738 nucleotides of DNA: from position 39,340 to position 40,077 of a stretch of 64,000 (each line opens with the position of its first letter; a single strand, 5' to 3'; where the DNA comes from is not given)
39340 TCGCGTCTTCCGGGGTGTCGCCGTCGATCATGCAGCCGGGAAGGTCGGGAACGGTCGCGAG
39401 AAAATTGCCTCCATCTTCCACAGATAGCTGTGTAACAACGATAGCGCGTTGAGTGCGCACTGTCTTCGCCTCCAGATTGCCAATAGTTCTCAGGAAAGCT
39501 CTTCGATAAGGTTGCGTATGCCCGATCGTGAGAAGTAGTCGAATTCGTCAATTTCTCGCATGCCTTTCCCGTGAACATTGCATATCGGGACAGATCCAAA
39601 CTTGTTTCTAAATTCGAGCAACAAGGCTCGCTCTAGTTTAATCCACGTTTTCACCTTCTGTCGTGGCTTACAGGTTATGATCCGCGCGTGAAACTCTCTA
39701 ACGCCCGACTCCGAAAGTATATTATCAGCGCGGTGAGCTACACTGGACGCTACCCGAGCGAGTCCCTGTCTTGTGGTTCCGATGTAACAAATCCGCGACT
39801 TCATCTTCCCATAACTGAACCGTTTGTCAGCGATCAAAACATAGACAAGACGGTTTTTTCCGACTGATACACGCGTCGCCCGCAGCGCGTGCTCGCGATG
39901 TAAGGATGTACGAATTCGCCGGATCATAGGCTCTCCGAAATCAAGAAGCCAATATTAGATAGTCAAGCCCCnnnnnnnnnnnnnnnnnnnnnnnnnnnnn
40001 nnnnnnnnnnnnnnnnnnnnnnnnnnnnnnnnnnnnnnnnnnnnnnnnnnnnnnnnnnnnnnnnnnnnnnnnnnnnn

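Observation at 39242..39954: Low-GC cassette: GIY-YIG-like 145-aa protein directly upstream of a HicB-type antitoxin with no HicA, either a non-canonical toxin-antitoxin pair or a homing-endonuclease-like insertion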

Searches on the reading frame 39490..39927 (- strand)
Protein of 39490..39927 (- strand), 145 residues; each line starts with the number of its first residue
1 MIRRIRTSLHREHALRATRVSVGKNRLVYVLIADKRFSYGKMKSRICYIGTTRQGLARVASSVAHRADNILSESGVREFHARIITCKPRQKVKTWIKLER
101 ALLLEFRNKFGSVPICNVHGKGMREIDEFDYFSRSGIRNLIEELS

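Call 4: search_protein_families(library=pfam, proteins=[window:39490-39927:-], max_evalue=1)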
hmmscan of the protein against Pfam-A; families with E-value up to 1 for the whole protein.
window:39490-39927:- (145 aa): 0 families

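Call 5: search_protein_families(library=ncbifam, proteins=[window:39490-39927:-], max_evalue=1)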
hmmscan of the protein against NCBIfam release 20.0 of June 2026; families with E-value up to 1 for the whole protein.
window:39490-39927:- (145 aa): 0 families

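Call 6: search_protein_families(library=padloc, proteins=[window:39490-39927:-], max_evalue=1)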
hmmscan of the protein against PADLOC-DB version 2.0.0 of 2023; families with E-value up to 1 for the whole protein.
window:39490-39927:- (145 aa): 0 families

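Call 7: search_protein_families(library=phrogs, proteins=[window:39490-39927:-], max_evalue=1)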
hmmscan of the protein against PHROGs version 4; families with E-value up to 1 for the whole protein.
window:39490-39927:- (145 aa): 0 families

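Call 8: find_homologous_proteins(query=window:39490-39927:-, max_evalue=0.01)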
Query window:39490-39927:- (145 aa): 54 proteins with E <= 0.01 among 75 candidates.
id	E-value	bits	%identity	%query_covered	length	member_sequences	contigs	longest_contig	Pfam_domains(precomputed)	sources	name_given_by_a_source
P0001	3.0e-89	314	100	100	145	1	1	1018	-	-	-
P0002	7.0e-57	209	68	100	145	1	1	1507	-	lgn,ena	-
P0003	4.4e-56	206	69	100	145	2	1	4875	-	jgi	jgi:hypothetical protein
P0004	5.4e-56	206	66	100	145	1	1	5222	-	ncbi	-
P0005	5.7e-56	206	66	100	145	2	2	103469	-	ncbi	ncbi:MAG: hypothetical protein ACYDCJ_09340 [Gammaproteobacteria bacterium]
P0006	1.5e-55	205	68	99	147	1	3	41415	-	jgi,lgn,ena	jgi:hypothetical protein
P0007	2.7e-55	204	65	99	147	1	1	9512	-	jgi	jgi:hypothetical protein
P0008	3.6e-55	203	66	100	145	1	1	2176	-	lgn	-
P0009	9.0e-55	202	64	99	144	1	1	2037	-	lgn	-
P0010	9.5e-55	202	64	100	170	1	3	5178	-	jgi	jgi:hypothetical protein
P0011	1.3e-54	202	66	100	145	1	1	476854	-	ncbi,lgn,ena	-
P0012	3.3e-54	200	66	100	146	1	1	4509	-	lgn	-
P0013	5.4e-54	200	64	92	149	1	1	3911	-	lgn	-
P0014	6.2e-54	200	65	99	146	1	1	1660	-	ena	-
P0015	1.3e-53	198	63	99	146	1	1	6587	-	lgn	-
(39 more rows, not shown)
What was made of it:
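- One member is named GIY-YIG by NCBI (call 8).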

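Call 9: search_solved_structures(query=window:39490-39927:-, max_evalue=10)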
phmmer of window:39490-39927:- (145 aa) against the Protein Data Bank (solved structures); distinct sequences matched with E-value up to 10: 2.
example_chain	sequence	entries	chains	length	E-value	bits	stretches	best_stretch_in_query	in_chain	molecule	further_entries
9xf5_A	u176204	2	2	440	1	12.6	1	66-129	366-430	ABC transporter substrate-binding protein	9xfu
6jrq_A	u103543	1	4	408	1.1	12.4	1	42-103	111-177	Adenylosuccinate synthetase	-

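Call 12: search_solved_structures(query=A1, max_evalue=10, show_alignments=3)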
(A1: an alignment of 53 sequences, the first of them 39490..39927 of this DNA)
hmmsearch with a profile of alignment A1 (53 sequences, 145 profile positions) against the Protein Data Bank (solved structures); distinct sequences matched with E-value up to 10: 2.
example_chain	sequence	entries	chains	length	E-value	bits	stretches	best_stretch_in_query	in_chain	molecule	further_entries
9xf5_A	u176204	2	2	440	0.84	12.9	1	64-135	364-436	ABC transporter substrate-binding protein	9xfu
6lk8_D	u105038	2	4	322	1.7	11.9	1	59-100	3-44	Nucleoporin SEH1-A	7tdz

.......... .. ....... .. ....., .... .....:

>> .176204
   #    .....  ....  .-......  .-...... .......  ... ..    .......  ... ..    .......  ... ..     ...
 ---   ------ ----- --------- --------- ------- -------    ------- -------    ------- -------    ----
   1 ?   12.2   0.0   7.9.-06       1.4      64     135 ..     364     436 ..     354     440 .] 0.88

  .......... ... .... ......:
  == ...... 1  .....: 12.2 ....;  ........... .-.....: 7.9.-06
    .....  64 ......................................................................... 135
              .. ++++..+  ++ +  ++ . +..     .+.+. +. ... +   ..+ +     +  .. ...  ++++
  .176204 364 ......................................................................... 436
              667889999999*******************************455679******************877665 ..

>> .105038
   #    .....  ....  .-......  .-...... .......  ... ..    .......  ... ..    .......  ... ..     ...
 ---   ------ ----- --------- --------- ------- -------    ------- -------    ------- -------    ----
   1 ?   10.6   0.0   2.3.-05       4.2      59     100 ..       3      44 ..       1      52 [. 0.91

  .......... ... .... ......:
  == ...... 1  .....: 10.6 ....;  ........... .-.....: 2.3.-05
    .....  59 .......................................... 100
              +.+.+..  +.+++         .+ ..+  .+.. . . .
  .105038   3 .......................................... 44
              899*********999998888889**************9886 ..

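Call 13: find_encoding_contigs(protein=P0011, flank=6000, max_places=3)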
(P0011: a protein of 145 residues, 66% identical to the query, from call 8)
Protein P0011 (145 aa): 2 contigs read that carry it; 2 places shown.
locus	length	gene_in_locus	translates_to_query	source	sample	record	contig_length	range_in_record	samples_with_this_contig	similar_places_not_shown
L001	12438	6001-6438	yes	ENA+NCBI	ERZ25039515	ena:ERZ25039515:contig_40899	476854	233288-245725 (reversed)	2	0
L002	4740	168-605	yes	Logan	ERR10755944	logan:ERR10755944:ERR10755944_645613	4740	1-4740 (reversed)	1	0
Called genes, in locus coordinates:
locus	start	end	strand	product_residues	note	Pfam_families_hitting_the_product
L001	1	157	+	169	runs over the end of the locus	PF13668:Ferritin_2 (weak), PF02915:Rubrerythrin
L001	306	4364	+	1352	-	-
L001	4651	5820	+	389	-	PF16289:PIN_12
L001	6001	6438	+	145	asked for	-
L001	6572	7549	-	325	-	-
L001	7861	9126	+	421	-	-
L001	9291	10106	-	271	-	-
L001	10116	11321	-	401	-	PF01420:Methylase_S (faint)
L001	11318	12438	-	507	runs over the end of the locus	PF12161:HsdM_N, PF02384:N6_Mtase, PF07669:Eco57I (weak)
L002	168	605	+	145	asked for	-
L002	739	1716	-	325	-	-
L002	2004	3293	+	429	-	-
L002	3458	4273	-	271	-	-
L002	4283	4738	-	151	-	?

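Call 14: find_encoding_contigs(protein=P0005, flank=6000, max_places=3)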
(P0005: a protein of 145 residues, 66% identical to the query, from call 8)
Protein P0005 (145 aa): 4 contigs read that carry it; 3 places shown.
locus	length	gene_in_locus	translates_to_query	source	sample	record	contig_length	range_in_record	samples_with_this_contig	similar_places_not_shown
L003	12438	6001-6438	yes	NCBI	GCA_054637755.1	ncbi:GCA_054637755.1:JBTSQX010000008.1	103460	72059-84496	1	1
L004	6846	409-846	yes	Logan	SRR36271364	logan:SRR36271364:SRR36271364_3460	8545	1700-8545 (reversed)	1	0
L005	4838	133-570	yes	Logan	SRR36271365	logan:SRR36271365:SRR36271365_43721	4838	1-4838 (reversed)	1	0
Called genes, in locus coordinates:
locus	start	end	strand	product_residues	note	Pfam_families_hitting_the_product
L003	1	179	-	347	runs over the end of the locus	PF06723:MreB_Mbl, PF00022:Actin (faint), PF00012:HSP70, PF11104:PilM_2 (faint), PF14450:FtsA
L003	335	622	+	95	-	PF02686:GatC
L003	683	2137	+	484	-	PF01425:Amidase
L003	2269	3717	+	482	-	PF02934:GatB_N, PF02637:GatB_Yqey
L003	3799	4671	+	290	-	PF01430:HSP33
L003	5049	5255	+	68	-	PF24113:DUF7387 (weak)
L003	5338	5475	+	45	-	PF07927:HicA_toxin (weak)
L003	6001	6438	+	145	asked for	-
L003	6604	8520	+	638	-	PF02463:SMC_N, PF13175:AAA_15, PF13304:AAA_21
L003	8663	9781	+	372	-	PF01555:N6_N4_Mtase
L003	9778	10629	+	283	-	PF12183:NotI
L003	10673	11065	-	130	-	-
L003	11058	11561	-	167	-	PF09500:YiiD_C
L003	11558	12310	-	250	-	PF00899:ThiF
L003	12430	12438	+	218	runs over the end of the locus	PF01914:MarC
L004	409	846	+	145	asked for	-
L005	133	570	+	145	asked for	-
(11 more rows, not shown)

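Call 15: find_related_loci(query=A1, collection=genome_contigs, flank=6000)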
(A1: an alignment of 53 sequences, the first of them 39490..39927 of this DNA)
Query A1 (145 aa) in genome_contigs; peptide patterns used: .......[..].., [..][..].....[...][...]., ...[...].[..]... (x = any residue, [..] = any of these).
106 stretches matched a pattern; 82 encode a relative of the query (tblastn E <= 1e-3); the best 80 are kept; 80 distinct loci.
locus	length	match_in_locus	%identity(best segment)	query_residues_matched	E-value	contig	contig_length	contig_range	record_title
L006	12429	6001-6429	66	3-145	2e-61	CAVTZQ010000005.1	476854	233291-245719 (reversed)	MAG: uncultured Acidobacteriota bacterium isolate MFD04408.bin.1.50 genome assembly, contig: contig_40899, whole genome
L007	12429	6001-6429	64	3-145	4e-61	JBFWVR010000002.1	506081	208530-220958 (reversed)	MAG: Vicinamibacterales bacterium isolate CA_2019_TPBF_99 NODE_131_length_506081_cov_16.361361_TPBF, whole genome shotgu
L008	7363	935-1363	66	3-145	2e-60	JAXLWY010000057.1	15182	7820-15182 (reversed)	MAG: Dehalococcoidia bacterium isolate STL-CHL35 C2.186.fa-57, whole genome shotgun sequence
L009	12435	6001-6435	61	1-145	2e-60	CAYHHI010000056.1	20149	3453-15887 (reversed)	MAG TPA_asm: uncultured bacterium isolate ERP119294_co4_75 genome assembly, contig: NODE_2367_length_20149_cov_8.744202,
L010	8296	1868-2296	62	3-145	4e-60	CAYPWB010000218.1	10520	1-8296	MAG TPA_asm: uncultured Planctomycetaceae bacterium isolate SRP332253_co1_62 genome assembly, contig: NODE_10621_length_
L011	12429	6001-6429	67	3-145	1e-59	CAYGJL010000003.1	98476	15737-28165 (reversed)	MAG TPA_asm: uncultured Gemmatimonadaceae bacterium isolate ERP113451_co5_307 genome assembly, contig: NODE_24_length_98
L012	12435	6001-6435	63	1-145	1e-59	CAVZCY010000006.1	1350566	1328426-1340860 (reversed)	MAG: uncultured Acidobacteriaceae bacterium isolate MFD09286.bin.1.158 genome assembly, contig: contig_33282, whole geno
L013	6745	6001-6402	66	11-144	4e-56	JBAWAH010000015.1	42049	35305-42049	MAG: Bacteroidota bacterium isolate MFD09378_ilm_asm_bin8 k127_123183, whole genome shotgun sequence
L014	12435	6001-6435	65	1-145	3e-61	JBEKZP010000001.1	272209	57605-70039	MAG: Terriglobales bacterium isolate SPRUCE 72 SPRUCE_72_1, whole genome shotgun sequence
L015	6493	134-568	60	1-145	1e-54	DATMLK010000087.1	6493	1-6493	MAG TPA_asm: Acidobacteriaceae bacterium isolate SMAG_U12795 k141_738695, whole genome shotgun sequence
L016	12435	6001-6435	58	1-145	1e-53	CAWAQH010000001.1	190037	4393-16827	MAG: uncultured Acidobacteriaceae bacterium isolate MFD04434.bin.2.110 genome assembly, contig: contig_10990, whole geno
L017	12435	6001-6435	55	1-145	2e-52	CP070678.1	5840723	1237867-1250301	MAG: Phycisphaerales bacterium isolate bin7 chromosome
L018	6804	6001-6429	58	3-145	3e-52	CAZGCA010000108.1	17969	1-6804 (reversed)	MAG TPA_asm: uncultured bacterium isolate SRP068000_co1_623 genome assembly, contig: NODE_4552_length_17969_cov_8.617618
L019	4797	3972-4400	59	3-145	7e-52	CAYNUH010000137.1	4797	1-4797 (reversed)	MAG TPA_asm: uncultured Acidobacteriota bacterium isolate SRP119689_co1_262 genome assembly, contig: NODE_30115_length_4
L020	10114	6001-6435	55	1-144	4e-51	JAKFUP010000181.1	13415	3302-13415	MAG: Hyphomicrobiales bacterium isolate D1_Bin_34 D1_0003043, whole genome shotgun sequence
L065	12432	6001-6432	40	1-144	7e-29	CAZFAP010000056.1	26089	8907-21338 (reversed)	MAG TPA_asm: uncultured Verrucomicrobiota bacterium isolate binchicken_co103_408 genome assembly, contig: NODE_1685_leng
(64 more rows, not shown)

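Call 16: predict_structure(alignment_id=A1)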
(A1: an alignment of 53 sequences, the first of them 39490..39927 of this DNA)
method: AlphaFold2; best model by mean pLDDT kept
length: 145 residues; sequences in the alignment: 53
mean_pLDDT: 89.5   pTM: 0.81
mean pLDDT of the five models: 89.5, 89.1, 88.7, 87.5, 84.5
residues with pLDDT >= 90: 97; 70-90: 42; 50-70: 6; < 50: 0
segments of 3 or more residues with pLDDT < 50: none
pLDDT, mean of each block of 10 residues (from residue 1): 78 72 87 94 95 82 88 91 91 94 97 93 94 96 94
secondary structure, 60 per line:
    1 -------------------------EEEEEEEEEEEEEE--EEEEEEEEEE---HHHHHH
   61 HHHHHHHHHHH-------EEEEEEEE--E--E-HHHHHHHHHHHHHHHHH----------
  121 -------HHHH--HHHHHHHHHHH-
elements in order: E26-39 E42-51 H55-71 E79-86 H94-110 H128-131 H134-144

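Call 20: fold_search(model_id=the predicted structure, library=pdb)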
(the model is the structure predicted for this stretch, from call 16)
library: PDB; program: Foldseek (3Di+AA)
matches with E <= 10: 265; with E <= 0.001: 0
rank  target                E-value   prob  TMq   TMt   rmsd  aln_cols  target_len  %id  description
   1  6rre_B                1.3e-01  0.06  0.16  0.07  19.7       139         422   12  SidD, deAMPylase from Legionella pneumophila (released 2020-10-07)
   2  1q5v_A                3.5e-01  0.08  0.18  0.21   7.9        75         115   15  Apo-NikR (released 2003-09-30)
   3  3w7b_A                5.9e-01  0.04  0.20  0.13  14.5       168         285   15  Crystal structure of formyltetrahydrofolate deformylase from Thermus thermophilus HB8 (released 2014-01-08)
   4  2djw_H                8.7e-01  0.16  0.26  0.41   6.1        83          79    8  Crystal structure of TTHA0845 from Thermus thermophilus HB8 (released 2006-09-12)
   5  3otd_A                9.3e-01  0.05  0.21  0.15  14.5       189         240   10  Crystal structure of human tRNAHis guanylyltransferase (Thg1)- NaI derivative (released 2010-11-17)
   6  2cg4_A                9.9e-01  0.09  0.23  0.23  12.8       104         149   10  Structure of E.coli AsnC (released 2006-04-04)
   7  3otc_A                9.9e-01  0.02  0.15  0.11  14.4       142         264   12  Crystal structure of human tRNAHis guanylyltransferase (Thg1)- Native II (released 2010-11-17)
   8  1q53_MODEL_1_A        1.1e+00  0.09  0.27  0.33  13.7       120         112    9  SOLUTION STRUCTURE OF HYPOTHETICAL ARABIDOPSIS THALIANA PROTEIN AT3G17210. CENTER FOR EUKARYOTIC STRUCTURAL GE (released 2003-08-19)
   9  3tjz_C                1.1e+00  0.08  0.26  0.26  11.5       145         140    8  Crystal Structure of Arf1 Bound to the gamma/zeta-COP Core Complex (released 2012-02-22)
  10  8zo9_d                1.1e+00  0.04  0.17  0.18  12.4       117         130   13  Structure of the wild-type PSI-9VCPI supercomplex in Nannochloropsis oceanica (released 2025-12-03)
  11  6rre_A                1.1e+00  0.02  0.17  0.08  18.5       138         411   11  SidD, deAMPylase from Legionella pneumophila (released 2020-10-07)
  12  5flg_A                1.3e+00  0.09  0.29  0.19  12.2       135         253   10  Crystal structure of the 6-carboxyhexanoate-CoA ligase (BioW)from Bacillus subtilis in complex with AMPPNP (released 2016-11-16)
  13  4pcq_A                1.3e+00  0.08  0.24  0.23   9.9       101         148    8  Crystal Structure of MtbAldR (Rv2779c) (released 2015-05-06)
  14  1n2m_A                1.3e+00  0.08  0.23  0.21   7.3        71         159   13  The S53A Proenzyme Structure of Methanococcus jannaschii. (released 2003-03-25)
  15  7kmt_K                1.3e+00  0.05  0.22  0.24  12.1       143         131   10  Structure of the yeast TRAPPIII-Ypt1(Rab1) complex (released 2021-06-02)
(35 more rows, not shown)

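Call 22: search_protein_families(library=pfam, alignment_id=A1, max_evalue=10)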
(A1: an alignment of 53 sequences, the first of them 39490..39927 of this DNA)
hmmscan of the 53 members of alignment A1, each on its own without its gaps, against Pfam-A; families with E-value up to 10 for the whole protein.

A. member 1, window:39490-39927:- (145 aa): 0 families

B. families by the number of members that match (of 53 scanned): 14 families
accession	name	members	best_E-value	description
PF01541.30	GIY-YIG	4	0.011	GIY-YIG catalytic domain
PF10544.15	T5orf172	3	5.7e-05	T5orf172 domain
PF11845.13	Tll0287-like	3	0.065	Tll0287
PF11056.14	UvsY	3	0.08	Recombination, repair and ssDNA binding protein UvsY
PF23962.1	DUF7290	2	0.028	Domain of unknown function (DUF7290)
PF11249.13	DUF3047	1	0.0063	Protein of unknown function (DUF3047)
PF01078.27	Mg_chelatase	1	0.015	Magnesium chelatase, subunit ChlI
PF13655.11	RVT_N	1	0.047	N-terminal domain of reverse transcriptase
PF13629.12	T2SS-T3SS_pil_N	1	0.071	Pilus formation protein N terminal region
PF21174.3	Glce_b_sandwich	1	0.083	D-glucuronyl C5-epimerase, beta-sandwich domain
PF17693.6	DUF5539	1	0.11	Family of unknown function (DUF5539)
PF13538.12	UvrD_C_2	1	0.2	UvrD-like helicase C-terminal domain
PF13377.12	Peripla_BP_3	1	0.22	Periplasmic binding protein-like domain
PF23601.1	DUF7140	1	0.25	Domain of unknown function (DUF7140)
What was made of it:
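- On GIY-YIG nuclease superfamily: The window protein has no Pfam or NCBIfam hit (calls 4, 5, 22).
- The window protein itself hits no Pfam model even at E <= 10 (call 22).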

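Call 26: fold_search(model_id=the predicted structure, library=viral)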
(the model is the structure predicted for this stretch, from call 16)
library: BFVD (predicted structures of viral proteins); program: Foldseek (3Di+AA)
matches with E <= 10: 691; with E <= 0.001: 0
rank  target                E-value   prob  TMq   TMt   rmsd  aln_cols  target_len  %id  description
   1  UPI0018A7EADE         6.8e-03  0.28  0.23  0.12  20.8       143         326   14  (no name look-up for this kind of identifier)
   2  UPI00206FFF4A         7.0e-02  0.54  0.27  0.17  13.6        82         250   12  (no name look-up for this kind of identifier)
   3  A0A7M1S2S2            9.7e-02  0.41  0.36  0.40   7.9       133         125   12  Endonuclease [uncultured phage cr128_1]
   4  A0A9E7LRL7            1.0e-01  0.72  0.41  0.13   4.4       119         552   18  (no name in the UniProt tables at hand)
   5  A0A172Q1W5            1.1e-01  0.21  0.30  0.25  11.7       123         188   19  Homing endonuclease [Escherichia phage MX01]
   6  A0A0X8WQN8            1.1e-01  0.20  0.23  0.33  11.8        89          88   13  (no name in the UniProt tables at hand)
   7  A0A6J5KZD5            1.1e-01  0.16  0.22  0.33   6.2        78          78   15  Uncharacterized protein [uncultured Caudovirales phage]
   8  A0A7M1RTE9            1.2e-01  0.44  0.40  0.25  15.3       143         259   16  GIY-YIG domain-containing protein [uncultured phage cr131_1]
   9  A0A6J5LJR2            1.2e-01  0.21  0.30  0.20   8.1       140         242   16  Uncharacterized protein [uncultured Caudovirales phage]
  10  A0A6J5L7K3            1.4e-01  0.21  0.23  0.34   6.0        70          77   14  Uncharacterized protein [uncultured Caudovirales phage]
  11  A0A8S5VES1            1.5e-01  0.44  0.27  0.47   6.5        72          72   18  Uncharacterized protein [Microviridae sp. ctMqy3]
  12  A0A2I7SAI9            1.6e-01  0.08  0.20  0.16  13.0       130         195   16  (no name in the UniProt tables at hand)
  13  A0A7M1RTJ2            1.8e-01  0.41  0.41  0.30  13.8       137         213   12  GIY-YIG domain-containing protein [uncultured phage cr109_1]
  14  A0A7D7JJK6            1.8e-01  0.12  0.29  0.15  16.1       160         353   12  (no name in the UniProt tables at hand)
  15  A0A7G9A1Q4            1.8e-01  0.09  0.19  0.22  15.5        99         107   11  (no name in the UniProt tables at hand)
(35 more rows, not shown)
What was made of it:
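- Several of the best, though insignificant, BFVD hits are GIY-YIG or homing endonucleases with TM about 0.4 (call 26).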

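Call 27: search_protein_representatives(alignment_id=A1)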
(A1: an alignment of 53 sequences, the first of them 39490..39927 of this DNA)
Query: 53 sequences, 145 profile positions. Proteins with E-value up to 0.001 (for the whole library): 458; up to 1e-10: 332; up to 1e-30: 109. The best 150 are listed.
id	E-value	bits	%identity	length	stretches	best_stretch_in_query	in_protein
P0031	3.3e-67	241.3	-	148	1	2-144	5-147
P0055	6.3e-63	227.4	-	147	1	2-144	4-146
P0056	2.0e-55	203.1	-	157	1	1-144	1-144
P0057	1.8e-54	200.0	-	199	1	2-145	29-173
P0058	4.0e-54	198.8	-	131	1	15-145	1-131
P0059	2.1e-53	196.5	-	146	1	3-145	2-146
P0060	5.2e-53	195.2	-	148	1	2-145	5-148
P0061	4.1e-52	192.3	-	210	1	4-144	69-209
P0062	4.7e-50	185.6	-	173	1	2-121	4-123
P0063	6.3e-50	185.2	-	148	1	2-145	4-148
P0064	1.7e-49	183.8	-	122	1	26-144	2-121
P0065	1.3e-48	180.9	-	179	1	16-144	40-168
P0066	3.6e-48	179.5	-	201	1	4-144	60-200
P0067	6.3e-48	178.7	-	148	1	5-142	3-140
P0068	2.9e-47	176.6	-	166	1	2-144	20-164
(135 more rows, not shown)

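Call 29: search_protein_families(library=pfam, alignment_id=A2, max_evalue=1)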
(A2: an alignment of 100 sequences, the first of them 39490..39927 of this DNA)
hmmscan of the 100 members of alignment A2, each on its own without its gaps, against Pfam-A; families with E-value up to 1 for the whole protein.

A. member 1, window:39490-39927:- (145 aa): 0 families

B. families by the number of members that match (of 100 scanned): 39 families (the first 25 are shown)
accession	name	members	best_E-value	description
PF10544.15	T5orf172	6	5.7e-05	T5orf172 domain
PF01541.30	GIY-YIG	6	0.0022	GIY-YIG catalytic domain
PF17392.7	Urocanase_C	2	0.11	Urocanase C-terminal domain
PF11845.13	Tll0287-like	1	0.00016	Tll0287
PF17881.8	TseB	1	0.0047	Cell wall elongation regulator TseB-like domain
PF10686.14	YAcAr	1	0.0051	YspA, cpYpsA-related SLOG family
PF04818.19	CID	1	0.012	CID domain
PF14695.11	LINES_C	1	0.014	Lines C-terminus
PF09390.16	DUF1999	1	0.027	Protein of unknown function (DUF1999)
PF09476.15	Pilus_CpaD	1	0.036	Pilus biogenesis CpaD protein (pilus_cpaD)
PF23772.1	Phage_g100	1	0.037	Phage g100-like protein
PF22223.1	ATR1_N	1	0.038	ATR1 N-terminal domain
PF07921.17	Fibritin_C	1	0.043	Fibritin C-terminal region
PF05301.17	Acetyltransf_16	1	0.048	GNAT acetyltransferase, Mec-17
PF25298.1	Baculo_FP_2nd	1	0.051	Baculovirus FP protein domain 2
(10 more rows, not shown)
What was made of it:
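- Closest known: GIY-YIG nuclease superfamily. Same: Weak hits to PF01541 and PF10544 (call 29).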
